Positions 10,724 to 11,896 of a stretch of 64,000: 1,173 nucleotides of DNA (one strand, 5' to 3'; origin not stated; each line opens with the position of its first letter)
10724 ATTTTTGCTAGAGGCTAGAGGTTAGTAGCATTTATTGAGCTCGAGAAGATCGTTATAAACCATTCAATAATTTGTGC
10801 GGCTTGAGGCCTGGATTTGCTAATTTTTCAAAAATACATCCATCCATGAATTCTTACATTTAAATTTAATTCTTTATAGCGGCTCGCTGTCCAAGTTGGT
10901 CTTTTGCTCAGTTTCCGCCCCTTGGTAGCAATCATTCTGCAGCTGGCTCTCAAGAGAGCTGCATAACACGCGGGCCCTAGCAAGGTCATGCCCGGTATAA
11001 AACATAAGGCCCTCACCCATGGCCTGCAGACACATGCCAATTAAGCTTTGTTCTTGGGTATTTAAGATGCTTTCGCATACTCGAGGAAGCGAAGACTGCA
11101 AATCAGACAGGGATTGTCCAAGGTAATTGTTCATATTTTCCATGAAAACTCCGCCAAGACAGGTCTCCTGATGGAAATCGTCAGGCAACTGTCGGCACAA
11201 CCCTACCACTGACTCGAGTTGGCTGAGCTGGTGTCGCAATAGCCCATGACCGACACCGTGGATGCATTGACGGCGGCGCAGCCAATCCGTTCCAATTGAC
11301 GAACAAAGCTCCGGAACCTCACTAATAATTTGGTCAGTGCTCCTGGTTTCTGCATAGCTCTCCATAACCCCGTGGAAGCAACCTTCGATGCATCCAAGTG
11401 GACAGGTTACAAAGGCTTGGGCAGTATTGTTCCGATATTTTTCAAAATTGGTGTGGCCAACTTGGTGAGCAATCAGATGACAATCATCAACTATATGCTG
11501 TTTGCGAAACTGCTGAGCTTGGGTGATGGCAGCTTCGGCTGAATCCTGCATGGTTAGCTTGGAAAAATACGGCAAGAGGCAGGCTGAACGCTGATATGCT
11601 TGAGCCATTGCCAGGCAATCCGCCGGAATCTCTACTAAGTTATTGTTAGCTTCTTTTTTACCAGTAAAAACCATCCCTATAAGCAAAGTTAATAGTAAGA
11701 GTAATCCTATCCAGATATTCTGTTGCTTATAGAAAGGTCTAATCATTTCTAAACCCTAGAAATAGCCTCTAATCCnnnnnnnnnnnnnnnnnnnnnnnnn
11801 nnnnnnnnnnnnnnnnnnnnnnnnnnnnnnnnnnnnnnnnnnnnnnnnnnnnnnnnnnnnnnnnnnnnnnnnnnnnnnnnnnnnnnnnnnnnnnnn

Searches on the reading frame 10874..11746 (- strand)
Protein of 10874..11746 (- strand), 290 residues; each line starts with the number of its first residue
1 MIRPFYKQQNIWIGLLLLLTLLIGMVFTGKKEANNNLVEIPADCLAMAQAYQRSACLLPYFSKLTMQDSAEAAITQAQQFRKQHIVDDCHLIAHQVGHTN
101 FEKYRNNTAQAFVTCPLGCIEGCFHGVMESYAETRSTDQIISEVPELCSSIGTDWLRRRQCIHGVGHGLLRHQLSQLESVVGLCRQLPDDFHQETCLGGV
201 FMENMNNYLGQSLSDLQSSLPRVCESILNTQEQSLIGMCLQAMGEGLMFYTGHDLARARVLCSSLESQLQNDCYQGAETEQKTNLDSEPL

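Call 5: search_protein_families(library=pfam, proteins=[window:10874-11746:-], max_evalue=0.01)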
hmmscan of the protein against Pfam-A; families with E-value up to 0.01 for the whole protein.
window:10874-11746:- (290 aa): 0 families

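Call 7: search_protein_families(library=ncbifam, proteins=[window:10874-11746:-], max_evalue=1)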
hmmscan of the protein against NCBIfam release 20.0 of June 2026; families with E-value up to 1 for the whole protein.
window:10874-11746:- (290 aa): 0 families

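Call 15: find_homologous_proteins(query=window:10874-11746:-, max_evalue=0.001)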
Query window:10874-11746:- (290 aa): 42 proteins with E <= 0.001 among 956 candidates.
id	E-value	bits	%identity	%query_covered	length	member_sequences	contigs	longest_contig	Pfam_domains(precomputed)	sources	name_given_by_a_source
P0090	1.6e-177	607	100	92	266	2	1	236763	-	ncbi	-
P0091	2.4e-83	298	53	83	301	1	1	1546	-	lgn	-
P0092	1.2e-77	279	46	92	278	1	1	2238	-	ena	-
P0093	7.9e-74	267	45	92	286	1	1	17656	-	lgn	-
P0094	2.3e-73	265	46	83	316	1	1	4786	-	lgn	-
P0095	1.4e-71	259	47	83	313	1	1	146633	-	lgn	-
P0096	6.4e-69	250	52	71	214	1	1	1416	-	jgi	jgi:hypothetical protein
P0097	7.7e-68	247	45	83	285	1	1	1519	-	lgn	-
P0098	1.8e-67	246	42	91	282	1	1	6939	-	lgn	-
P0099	2.9e-66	242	43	83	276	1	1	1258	-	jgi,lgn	-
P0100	5.0e-66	241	45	83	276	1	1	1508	-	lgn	-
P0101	1.0e-65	240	40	97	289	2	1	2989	-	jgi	jgi:hypothetical protein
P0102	2.2e-62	229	46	84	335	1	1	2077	PF23598.2,PF12799.14,PF13855.13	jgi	-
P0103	3.1e-62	228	42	84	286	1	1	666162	-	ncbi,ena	-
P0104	2.6e-61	225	42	84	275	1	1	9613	-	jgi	jgi:hypothetical protein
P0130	4.4e-9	54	33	42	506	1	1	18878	-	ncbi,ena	-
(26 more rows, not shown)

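Call 17: find_encoding_contigs(protein=P0090, flank=1000, max_places=2)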
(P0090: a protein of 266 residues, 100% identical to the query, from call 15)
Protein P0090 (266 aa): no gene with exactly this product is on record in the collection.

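Call 66: search_protein_families(library=pfam, proteins=[P0130], max_evalue=0.001)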
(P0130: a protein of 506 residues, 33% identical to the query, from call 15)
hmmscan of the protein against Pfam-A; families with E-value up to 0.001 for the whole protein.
P0130 (506 aa): 1 family
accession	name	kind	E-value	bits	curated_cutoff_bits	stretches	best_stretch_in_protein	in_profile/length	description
PF13473.12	Cupredoxin_1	-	0.0001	22.7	27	0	24-133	14-104/104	Cupredoxin-like domain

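Call 82: search_protein_families(library=pfam, proteins=[window:10874-11746:-], max_evalue=10)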
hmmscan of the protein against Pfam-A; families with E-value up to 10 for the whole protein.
window:10874-11746:- (290 aa): 2 families
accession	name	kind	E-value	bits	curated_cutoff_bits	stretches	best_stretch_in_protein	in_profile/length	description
PF00016.26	RuBisCO_large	-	0.094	12.4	30.1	1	47-117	94-164/299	Ribulose bisphosphate carboxylase large chain, catalytic domain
PF14538.11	Raptor_N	-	0.11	12.7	27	1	121-171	52-102/151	Raptor N-terminal CASPase like domain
